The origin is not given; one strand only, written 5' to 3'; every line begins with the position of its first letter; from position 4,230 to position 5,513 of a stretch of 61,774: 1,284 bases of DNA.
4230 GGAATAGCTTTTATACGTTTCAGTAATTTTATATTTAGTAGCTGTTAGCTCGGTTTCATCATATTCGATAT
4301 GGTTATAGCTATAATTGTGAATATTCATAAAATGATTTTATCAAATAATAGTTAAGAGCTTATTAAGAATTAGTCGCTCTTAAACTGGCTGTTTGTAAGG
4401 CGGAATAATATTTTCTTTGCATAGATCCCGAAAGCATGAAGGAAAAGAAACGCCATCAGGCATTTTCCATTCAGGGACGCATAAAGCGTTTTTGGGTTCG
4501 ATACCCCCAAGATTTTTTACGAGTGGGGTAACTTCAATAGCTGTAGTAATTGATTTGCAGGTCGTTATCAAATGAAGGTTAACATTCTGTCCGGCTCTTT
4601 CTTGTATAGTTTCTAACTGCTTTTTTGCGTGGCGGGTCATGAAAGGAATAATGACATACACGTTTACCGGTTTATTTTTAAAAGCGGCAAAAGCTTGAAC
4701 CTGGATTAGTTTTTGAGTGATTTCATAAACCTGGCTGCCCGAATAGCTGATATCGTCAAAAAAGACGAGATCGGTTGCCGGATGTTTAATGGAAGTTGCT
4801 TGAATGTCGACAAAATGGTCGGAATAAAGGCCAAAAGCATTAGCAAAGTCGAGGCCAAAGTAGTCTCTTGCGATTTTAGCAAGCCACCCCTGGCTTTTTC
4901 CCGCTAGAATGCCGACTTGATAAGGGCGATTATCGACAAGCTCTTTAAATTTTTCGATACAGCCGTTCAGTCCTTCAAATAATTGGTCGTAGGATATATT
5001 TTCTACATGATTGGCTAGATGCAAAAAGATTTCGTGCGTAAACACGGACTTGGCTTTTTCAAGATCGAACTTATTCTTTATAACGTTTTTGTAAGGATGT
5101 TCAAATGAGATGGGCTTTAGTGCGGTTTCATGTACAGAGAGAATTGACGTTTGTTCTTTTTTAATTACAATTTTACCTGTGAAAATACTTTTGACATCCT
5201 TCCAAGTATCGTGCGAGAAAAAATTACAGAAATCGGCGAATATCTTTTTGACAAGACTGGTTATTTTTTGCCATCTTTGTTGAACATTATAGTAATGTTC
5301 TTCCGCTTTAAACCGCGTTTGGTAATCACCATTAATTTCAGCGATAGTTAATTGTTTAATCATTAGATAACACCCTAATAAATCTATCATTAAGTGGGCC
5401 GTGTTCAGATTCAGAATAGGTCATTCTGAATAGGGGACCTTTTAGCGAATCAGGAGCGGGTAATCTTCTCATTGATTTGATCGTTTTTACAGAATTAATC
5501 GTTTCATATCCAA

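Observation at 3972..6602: Two paralogous small proteins bracket a PRTase-fold protein next to a prophage remnant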

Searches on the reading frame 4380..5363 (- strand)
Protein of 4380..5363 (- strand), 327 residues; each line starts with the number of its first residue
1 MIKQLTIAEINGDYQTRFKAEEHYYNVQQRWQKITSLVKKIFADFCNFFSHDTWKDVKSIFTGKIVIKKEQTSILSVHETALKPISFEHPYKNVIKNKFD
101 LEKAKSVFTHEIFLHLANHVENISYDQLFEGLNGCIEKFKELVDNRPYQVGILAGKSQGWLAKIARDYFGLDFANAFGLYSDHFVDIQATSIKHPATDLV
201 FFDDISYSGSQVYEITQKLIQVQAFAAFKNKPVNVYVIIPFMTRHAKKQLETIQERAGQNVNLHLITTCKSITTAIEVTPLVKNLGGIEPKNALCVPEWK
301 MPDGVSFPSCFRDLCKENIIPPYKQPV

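Call 6: search_protein_families(library=pfam, proteins=[window:4380-5363:-], max_evalue=1)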
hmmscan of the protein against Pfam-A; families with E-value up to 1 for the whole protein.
window:4380-5363:- (327 aa): 1 family
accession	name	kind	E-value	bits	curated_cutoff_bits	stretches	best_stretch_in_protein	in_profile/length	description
PF24390.1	PRTase-CE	-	3.5e-07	30.8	27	1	154-258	73-160/253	PRTase-CE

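Call 7: search_protein_families(library=padloc, proteins=[window:4380-5363:-], max_evalue=1)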
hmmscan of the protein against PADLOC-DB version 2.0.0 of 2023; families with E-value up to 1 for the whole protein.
window:4380-5363:- (327 aa): 1 family
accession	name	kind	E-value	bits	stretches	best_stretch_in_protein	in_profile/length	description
PDLC02933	PRTase_III-A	-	0.0025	15.4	1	193-275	122-200/368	-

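Call 8: search_protein_families(library=ncbifam, proteins=[window:4380-5363:-], max_evalue=1)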
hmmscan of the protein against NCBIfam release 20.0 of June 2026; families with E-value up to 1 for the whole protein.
window:4380-5363:- (327 aa): 2 families
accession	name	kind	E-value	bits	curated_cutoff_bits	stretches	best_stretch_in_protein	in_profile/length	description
NF053875.1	DS32_1_antiphage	equivalog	0.0016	17.8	250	1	185-267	110-191/322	phosphoribosyltransferase-like anti-phage protein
NF040694.1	ribK_Meth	equivalog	0.01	15.9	168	1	197-254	53-107/127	CTP-dependent riboflavin kinase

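Call 9: find_homologous_proteins(query=window:4380-5363:-, max_evalue=0.001)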
Query window:4380-5363:- (327 aa): 3 proteins with E <= 0.001 among 996 candidates.
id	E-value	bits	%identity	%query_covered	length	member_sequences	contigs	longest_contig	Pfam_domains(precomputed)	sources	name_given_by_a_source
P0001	4.5e-221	751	100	100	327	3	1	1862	PF24390.2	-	-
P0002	1.8e-170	585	78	99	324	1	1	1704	PF24390.2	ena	-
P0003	6.5e-141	488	67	98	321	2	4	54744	PF24390.2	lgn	-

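Call 12: find_encoding_contigs(protein=P0003, flank=10000, max_places=6)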
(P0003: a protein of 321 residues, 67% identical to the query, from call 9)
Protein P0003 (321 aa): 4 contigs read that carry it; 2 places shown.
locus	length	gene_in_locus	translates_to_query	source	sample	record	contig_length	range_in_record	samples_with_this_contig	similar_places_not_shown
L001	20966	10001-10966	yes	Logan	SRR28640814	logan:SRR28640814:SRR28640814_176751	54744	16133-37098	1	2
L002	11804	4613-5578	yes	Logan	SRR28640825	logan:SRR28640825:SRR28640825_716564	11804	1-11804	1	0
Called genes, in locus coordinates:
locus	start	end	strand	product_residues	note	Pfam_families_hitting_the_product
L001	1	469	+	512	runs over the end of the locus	PF03219:TLC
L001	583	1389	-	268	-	PF09924:LPG_synthase_C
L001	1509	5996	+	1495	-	PF22599:SecDF_P1_head, PF02355:SecD_SecF_C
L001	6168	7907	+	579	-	PF01368:DHH, PF02272:DHHA1, PF17768:RecJ_OB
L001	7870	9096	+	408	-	PF01938:TRAM (weak), PF21579:PabTrmU54_TRAM_dom (weak), PF02475:TRM5-TYW2_MTfase (faint), PF05175:MTS (weak), PF05958:tRNA_U5-meth_tr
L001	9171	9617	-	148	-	PF13338:AbiEi_4 (faint), PF12728:HTH_17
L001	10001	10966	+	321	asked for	PF24390:PRTase-CE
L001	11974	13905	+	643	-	PF17804:TSP_NTD, PF00595:PDZ, PF13180:PDZ_2 (weak), PF17820:PDZ_6, PF03572:Peptidase_S41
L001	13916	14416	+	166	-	-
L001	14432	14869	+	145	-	-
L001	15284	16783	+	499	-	PF00749:tRNA-synt_1c, PF19269:Anticodon_2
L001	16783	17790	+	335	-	PF21088:MS_channel_1st (weak), PF00924:MS_channel_2nd, PF21082:MS_channel_3rd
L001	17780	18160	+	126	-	-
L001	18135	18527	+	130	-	-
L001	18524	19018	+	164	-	PF01066:CDP-OH_P_transf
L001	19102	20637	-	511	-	PF03219:TLC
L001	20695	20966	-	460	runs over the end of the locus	PF03219:TLC, PF07690:MFS_1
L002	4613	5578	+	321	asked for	PF24390:PRTase-CE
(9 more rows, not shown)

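Call 13: find_encoding_contigs(protein=P0002, flank=10000, max_places=6)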
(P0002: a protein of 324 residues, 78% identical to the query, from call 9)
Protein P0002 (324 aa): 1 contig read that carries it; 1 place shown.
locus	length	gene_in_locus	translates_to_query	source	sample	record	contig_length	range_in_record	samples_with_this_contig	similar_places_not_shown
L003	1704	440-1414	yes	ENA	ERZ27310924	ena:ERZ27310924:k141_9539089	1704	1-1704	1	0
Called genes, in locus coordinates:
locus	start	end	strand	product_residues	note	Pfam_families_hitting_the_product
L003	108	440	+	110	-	-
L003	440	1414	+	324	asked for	PF24390:PRTase-CE (weak)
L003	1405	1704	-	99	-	?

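Call 24: search_protein_representatives(protein=window:4380-5363:-)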
Query: 327 residues. Proteins with E-value up to 0.001 (for the whole library): 186; up to 1e-10: 38; up to 1e-30: 3. The best 150 are listed.
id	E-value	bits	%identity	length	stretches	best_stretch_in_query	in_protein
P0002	5.8e-171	584.7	78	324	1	1-324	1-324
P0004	5.6e-81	289.0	26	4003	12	98-251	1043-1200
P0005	1.3e-71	258.3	41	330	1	8-324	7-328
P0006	1.8e-25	106.6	26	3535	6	95-252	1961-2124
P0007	4.4e-19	85.6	31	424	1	116-312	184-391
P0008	2.7e-18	83.0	30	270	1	101-326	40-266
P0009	1.8e-17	80.4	31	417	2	118-280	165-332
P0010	2.7e-17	79.8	36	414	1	116-326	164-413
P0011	4.9e-17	78.9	32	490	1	115-313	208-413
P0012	6.9e-17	78.4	35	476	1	109-310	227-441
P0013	1.9e-16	77.0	29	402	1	91-307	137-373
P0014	4.4e-16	75.8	34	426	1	111-311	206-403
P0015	6.6e-15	71.9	32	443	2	105-273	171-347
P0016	1.0e-14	71.3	34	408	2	116-255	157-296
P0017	1.2e-14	71.0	28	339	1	22-275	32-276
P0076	1.6e-08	50.9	30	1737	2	154-326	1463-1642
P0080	2.3e-08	50.4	31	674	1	116-313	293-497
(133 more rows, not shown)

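Call 25: search_protein_families(library=pfam, proteins=[P0004, P0006, P0076], max_evalue=0.001)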
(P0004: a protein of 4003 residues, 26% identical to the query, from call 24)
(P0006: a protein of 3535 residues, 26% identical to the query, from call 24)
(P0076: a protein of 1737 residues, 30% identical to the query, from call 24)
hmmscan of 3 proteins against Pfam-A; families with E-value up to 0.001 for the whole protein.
P0004 (4003 aa): 10 families
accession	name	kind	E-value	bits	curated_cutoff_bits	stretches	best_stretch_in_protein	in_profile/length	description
PF24390.1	PRTase-CE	-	7e-87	291.9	27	9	1045-1267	3-241/253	PRTase-CE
PF09547.16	SpoIVA_ATPase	-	3.3e-14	53.3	26.6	0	1065-1142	157-232/237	Stage IV sporulation protein A, ATPase domain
PF11701.14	UNC45-central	-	1e-13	51.9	25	0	3380-3429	12-61/154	Myosin-binding striated muscle assembly central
PF00031.27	Cystatin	-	1.9e-06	28.5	22.2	0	3681-3707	8-33/92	Cystatin domain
PF20326.3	DUF6621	-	2.8e-06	27.6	27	0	1108-1145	45-82/190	Family of unknown function (DUF6621)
PF19269.4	Anticodon_2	-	3.5e-06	27.9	23.6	0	1036-1090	43-103/141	Anticodon binding domain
PF13624.11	SurA_N_3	-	5.3e-06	26.8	27.2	0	2523-2548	47-72/162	SurA-like N-terminal domain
PF10957.13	Spore_Cse60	-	1.6e-05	25.3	20.7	0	3681-3708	6-33/60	Sporulation protein Cse60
PF00067.27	p450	-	2.8e-05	23.5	22.8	0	458-520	67-130/462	Cytochrome P450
PF10743.14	Phage_Cox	-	5.3e-05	23.4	27.5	0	2253-2286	32-67/87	Regulatory phage protein cox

P0006 (3535 aa): 3 families
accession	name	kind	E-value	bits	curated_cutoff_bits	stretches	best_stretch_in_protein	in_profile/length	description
PF24390.1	PRTase-CE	-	1.4e-45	156.6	27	5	1980-2125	13-158/253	PRTase-CE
PF03009.23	GDPD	-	5.2e-14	53.4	23.6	2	1279-1324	1-43/244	Glycerophosphoryl diester phosphodiesterase family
PF11701.14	UNC45-central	-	0.00013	22.3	25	0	2564-2612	14-62/154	Myosin-binding striated muscle assembly central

P0076 (1737 aa): 2 families
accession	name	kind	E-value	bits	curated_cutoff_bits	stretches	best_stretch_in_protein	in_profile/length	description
PF01636.29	APH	-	2.7e-14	54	23.2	1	780-995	18-214/239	Phosphotransferase enzyme family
PF24390.1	PRTase-CE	-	0.00096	19.5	27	0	1405-1557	4-158/253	PRTase-CE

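Call 26: search_protein_families(library=pfam, proteins=[P0005, P0007, P0008, P0009, P0010, P0011, P0012, P0013, P0017, P0080], max_evalue=0.001)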
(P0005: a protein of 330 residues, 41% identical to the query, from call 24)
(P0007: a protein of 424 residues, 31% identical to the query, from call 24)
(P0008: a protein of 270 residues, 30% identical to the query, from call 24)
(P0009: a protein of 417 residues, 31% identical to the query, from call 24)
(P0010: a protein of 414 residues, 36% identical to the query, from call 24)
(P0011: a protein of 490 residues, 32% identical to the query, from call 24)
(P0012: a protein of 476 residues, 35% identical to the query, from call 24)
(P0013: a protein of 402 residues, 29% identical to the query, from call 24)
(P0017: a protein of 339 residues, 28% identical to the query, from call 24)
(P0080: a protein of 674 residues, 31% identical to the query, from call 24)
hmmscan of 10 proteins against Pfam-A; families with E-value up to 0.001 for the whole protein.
P0005 (330 aa): 1 family
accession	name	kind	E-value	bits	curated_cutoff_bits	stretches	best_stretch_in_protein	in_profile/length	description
PF24390.1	PRTase-CE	-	5.8e-09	36.6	27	1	157-268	73-169/253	PRTase-CE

P0007 (424 aa): 1 family
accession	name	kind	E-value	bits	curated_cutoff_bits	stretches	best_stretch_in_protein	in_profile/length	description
PF24390.1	PRTase-CE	-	1.3e-05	25.6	27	1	254-330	103-159/253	PRTase-CE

P0008 (270 aa): 1 family
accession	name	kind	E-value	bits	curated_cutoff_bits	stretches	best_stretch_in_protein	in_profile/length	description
PF24390.1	PRTase-CE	-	4.3e-06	27.2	27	1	131-207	103-172/253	PRTase-CE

P0009 (417 aa): 1 family
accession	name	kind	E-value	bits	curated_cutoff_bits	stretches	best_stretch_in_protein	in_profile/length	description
PF24390.1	PRTase-CE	-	6.7e-11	43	27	1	167-369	42-220/253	PRTase-CE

P0010 (414 aa): 1 family
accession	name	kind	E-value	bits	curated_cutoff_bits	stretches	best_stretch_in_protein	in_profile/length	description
PF24390.1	PRTase-CE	-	2.5e-07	31.3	27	1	241-382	102-234/253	PRTase-CE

P0011 (490 aa): 1 family
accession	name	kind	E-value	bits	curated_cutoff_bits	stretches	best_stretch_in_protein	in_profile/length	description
PF24390.1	PRTase-CE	-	2.6e-09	37.8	27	1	270-375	91-182/253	PRTase-CE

P0012 (476 aa): 1 family
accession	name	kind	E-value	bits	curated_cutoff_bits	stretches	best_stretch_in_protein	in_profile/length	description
PF24390.1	PRTase-CE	-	8.8e-07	29.5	27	1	312-406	103-195/253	PRTase-CE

P0013 (402 aa): 1 family
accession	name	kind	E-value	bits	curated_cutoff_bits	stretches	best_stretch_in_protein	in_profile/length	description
PF24390.1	PRTase-CE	-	2.4e-10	41.2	27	1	202-370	75-234/253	PRTase-CE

P0017 (339 aa): 0 families

P0080 (674 aa): 1 family
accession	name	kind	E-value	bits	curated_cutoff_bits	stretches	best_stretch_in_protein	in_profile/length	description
PF24390.1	PRTase-CE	-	2.9e-05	24.5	27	1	297-434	26-165/253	PRTase-CE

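Call 41: find_related_loci(query=A4, collection=genome_contigs, flank=6000)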
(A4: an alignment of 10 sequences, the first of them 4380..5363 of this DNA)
Query A4 (327 aa) in genome_contigs; peptide patterns used: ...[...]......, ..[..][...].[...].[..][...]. (x = any residue, [..] = any of these).
40 stretches matched a pattern; 27 encode a relative of the query (tblastn E <= 1e-3); 27 distinct loci.
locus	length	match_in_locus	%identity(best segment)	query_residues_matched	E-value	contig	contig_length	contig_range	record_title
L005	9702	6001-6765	28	112-324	2e-22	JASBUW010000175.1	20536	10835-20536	MAG: Parachlamydiaceae bacterium isolate BWSM_84 k141_1676624, whole genome shotgun sequence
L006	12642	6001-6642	27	120-308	7e-19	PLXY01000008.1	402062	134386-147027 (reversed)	MAG: Parachlamydiales bacterium isolate palsa_1444 73.20120700_P3D.326_contig_28848, whole genome shotgun sequence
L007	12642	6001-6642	28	120-308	6e-16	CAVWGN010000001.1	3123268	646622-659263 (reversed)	MAG: uncultured Chlamydiae bacterium isolate MFD04580.bin.1.87 genome assembly, contig: contig_17084, whole genome shotg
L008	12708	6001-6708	27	84-310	1e-15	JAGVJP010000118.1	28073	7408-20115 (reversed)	MAG: Parachlamydiales bacterium isolate SW_11 c_000000005036, whole genome shotgun sequence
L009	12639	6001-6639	27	109-307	3e-15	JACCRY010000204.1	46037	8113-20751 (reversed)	MAG: Parachlamydiaceae bacterium isolate MGR_bin34 SD2897-2912_k127_4555899, whole genome shotgun sequence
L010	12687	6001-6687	27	117-325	2e-13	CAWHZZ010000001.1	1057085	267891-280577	MAG: uncultured Verrucomicrobiae bacterium isolate MFD09495.bin.1.30 genome assembly, contig: contig_13085, whole genome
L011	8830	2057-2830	24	63-311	3e-13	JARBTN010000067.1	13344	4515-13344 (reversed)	MAG: Chlamydiales bacterium isolate L_E1_T20_C_bin.129 scaffold_6612, whole genome shotgun sequence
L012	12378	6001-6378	31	116-250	6e-13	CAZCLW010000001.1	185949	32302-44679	MAG TPA_asm: uncultured Planctomycetales bacterium isolate SRP239054_co1_195 genome assembly, contig: NODE_41_length_185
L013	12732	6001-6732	27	116-324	6e-13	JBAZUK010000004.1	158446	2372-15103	MAG: Parachlamydiales bacterium isolate SO_2017_GW1_226 NODE_747_length_158446_cov_2.956386_OW334_2017, whole genome sho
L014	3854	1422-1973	29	66-256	8e-11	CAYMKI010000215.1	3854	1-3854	MAG TPA_asm: uncultured bacterium isolate SRP296810_co1_95 genome assembly, contig: NODE_35425_length_3854_cov_5.560411,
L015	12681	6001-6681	25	116-306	2e-10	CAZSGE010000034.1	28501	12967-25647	MAG TPA_asm: Uncultured Candidatus Berkiella sp. isolate SRP302895_co1_219 genome assembly, contig: NODE_2929_length_285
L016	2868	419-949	27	71-246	4e-10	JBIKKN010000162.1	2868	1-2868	MAG: Chlamydiia bacterium isolate ME2014-07-24_3300043772_group5_bin9 Rohwer_bin1209_scaffold_73871_c1, whole genome sho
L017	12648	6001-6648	24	116-308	2e-9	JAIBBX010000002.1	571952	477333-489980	MAG: Parachlamydiales bacterium isolate SSF52 NODE_47_length_571952_cov_25.852332, whole genome shotgun sequence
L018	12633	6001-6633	25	128-317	9e-9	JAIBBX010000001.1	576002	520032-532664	MAG: Parachlamydiales bacterium isolate SSF52 NODE_45_length_576002_cov_25.423217, whole genome shotgun sequence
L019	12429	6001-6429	28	116-254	8e-8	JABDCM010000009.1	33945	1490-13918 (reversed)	MAG: Chlamydiae bacterium isolate BWMinHeated_Nextera47_MAG2 3300020825.a:Ga0207115_1015, whole genome shotgun sequence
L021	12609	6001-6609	24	88-296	4e-7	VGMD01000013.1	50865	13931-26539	MAG: Chlamydiae bacterium isolate K_DeepCast_35m_m1_012 K_DeepCast_35m_m1_012_Ga0194129_10000959, whole genome shotgun s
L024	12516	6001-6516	30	155-308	7e-7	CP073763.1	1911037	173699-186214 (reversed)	MAG: Simkaniaceae bacterium isolate M30B1 chromosome, complete genome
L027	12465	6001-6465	25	111-250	8e-5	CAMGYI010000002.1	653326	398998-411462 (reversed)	uncultured Chlamydia sp. isolate XBO_Chlam_UCL genome assembly, contig: scaffold2_size653326, whole genome shotgun seque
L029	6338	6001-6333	29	115-222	2e-4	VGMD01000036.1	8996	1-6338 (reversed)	MAG: Chlamydiae bacterium isolate K_DeepCast_35m_m1_012 K_DeepCast_35m_m1_012_Ga0194129_10012282, whole genome shotgun s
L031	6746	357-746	26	199-309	6e-4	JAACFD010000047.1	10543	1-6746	MAG: Chlamydiales bacterium isolate bin.18 scaffold_4496, whole genome shotgun sequence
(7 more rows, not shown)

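Call 43: find_homologous_proteins(query=A3, max_evalue=0.00001)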
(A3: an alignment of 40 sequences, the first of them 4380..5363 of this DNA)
Query A3 (40 sequences) (327 aa, profile of the alignment): 5 proteins with E <= 0.00001 among 8000 candidates.
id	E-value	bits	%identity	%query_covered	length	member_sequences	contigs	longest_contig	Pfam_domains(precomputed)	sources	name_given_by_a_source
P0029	1.8e-92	329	26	71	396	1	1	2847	-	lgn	-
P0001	2.3e-81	292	100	100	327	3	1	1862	PF24390.2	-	-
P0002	4.9e-81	291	78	99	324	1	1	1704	PF24390.2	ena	-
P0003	1.4e-78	283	67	98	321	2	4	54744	PF24390.2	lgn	-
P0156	4.4e-14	71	29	35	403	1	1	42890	PF24390.2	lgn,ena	-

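Call 44: search_dna_similar(query=window:4380-5363:-, collection=phages, mode=protein, max_evalue=0.01)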
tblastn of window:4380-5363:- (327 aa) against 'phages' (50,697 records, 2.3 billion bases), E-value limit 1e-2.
No match.

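Call 46: search_dna_similar(query=window:4380-5363:-, collection=plasmids, mode=protein, max_evalue=0.01)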
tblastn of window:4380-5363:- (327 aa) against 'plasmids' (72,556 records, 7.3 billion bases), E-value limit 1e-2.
No match.

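Call 47: find_encoding_contigs(protein=P0156, flank=8000, max_places=3)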
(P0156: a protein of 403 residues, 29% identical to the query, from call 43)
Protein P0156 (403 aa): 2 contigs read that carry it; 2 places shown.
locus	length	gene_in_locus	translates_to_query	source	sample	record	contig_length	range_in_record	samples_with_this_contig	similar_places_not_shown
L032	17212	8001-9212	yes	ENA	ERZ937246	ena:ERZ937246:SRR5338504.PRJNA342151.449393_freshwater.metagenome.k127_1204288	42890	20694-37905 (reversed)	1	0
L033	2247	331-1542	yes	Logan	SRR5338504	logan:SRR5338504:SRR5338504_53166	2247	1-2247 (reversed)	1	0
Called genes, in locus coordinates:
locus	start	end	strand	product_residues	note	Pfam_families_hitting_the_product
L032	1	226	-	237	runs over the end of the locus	PF12796:Ank_2 (weak), PF00023:Ank (weak), PF13606:Ank_3 (faint)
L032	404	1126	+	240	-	-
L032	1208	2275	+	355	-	PF00382:TFIIB (weak)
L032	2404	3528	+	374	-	-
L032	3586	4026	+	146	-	PF00782:DSPc (faint)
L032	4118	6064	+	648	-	-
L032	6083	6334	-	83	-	-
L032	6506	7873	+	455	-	PF10275:Peptidase_C65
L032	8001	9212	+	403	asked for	PF24390:PRTase-CE (weak)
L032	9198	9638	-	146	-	PF00692:dUTPase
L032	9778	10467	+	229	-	PF13639:zf-RING_2 (weak)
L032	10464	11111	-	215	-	-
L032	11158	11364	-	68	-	-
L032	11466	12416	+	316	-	-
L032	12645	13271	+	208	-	-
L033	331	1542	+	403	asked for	PF24390:PRTase-CE (weak)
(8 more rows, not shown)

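Call 48: find_encoding_contigs(protein=window:4380-5363:-, flank=10000, max_places=5)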
Protein window:4380-5363:- (327 aa): 1 contig read that carries it; 1 place shown.
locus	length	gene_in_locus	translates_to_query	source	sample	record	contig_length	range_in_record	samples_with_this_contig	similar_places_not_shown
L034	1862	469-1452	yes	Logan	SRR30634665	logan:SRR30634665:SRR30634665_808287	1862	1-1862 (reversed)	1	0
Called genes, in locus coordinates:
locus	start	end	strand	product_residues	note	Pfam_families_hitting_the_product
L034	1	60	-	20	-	?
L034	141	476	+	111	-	-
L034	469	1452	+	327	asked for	PF24390:PRTase-CE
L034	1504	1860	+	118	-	?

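Call 50: predict_structure(alignment_id=A3)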
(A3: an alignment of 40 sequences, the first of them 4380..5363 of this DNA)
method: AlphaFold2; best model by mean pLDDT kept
length: 327 residues; sequences in the alignment: 40
mean_pLDDT: 95.1   pTM: 0.89
mean pLDDT of the five models: 95.1, 94.1, 93.9, 93.8, 93.6
residues with pLDDT >= 90: 304; 70-90: 16; 50-70: 7; < 50: 0
segments of 3 or more residues with pLDDT < 50: none
pLDDT, mean of each block of 10 residues (from residue 1): 93 93 97 97 96 96 96 97 97 97 98 98 98 99 98 95 98 96 68 96 97 95 91 98 97 91 98 98 95 98 95 95 87
secondary structure, 60 per line:
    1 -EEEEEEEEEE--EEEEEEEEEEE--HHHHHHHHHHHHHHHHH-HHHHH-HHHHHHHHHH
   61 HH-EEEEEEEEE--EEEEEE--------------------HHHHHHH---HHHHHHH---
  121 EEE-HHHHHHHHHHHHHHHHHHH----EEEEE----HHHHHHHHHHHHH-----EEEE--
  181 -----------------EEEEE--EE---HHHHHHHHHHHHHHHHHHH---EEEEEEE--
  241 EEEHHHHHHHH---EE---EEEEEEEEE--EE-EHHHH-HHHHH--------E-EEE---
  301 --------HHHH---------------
elements in order: E2-11 E14-24 H27-43 H45-49 H51-62 E64-72 E75-80 H101-107 H111-117 E121-123 H125-143 E148-152 H157-169 E175-178 E198-202 H210-228 E232-238 E241-243 H244-251 E260-268 H275-278 H280-284 E295-297 H309-312
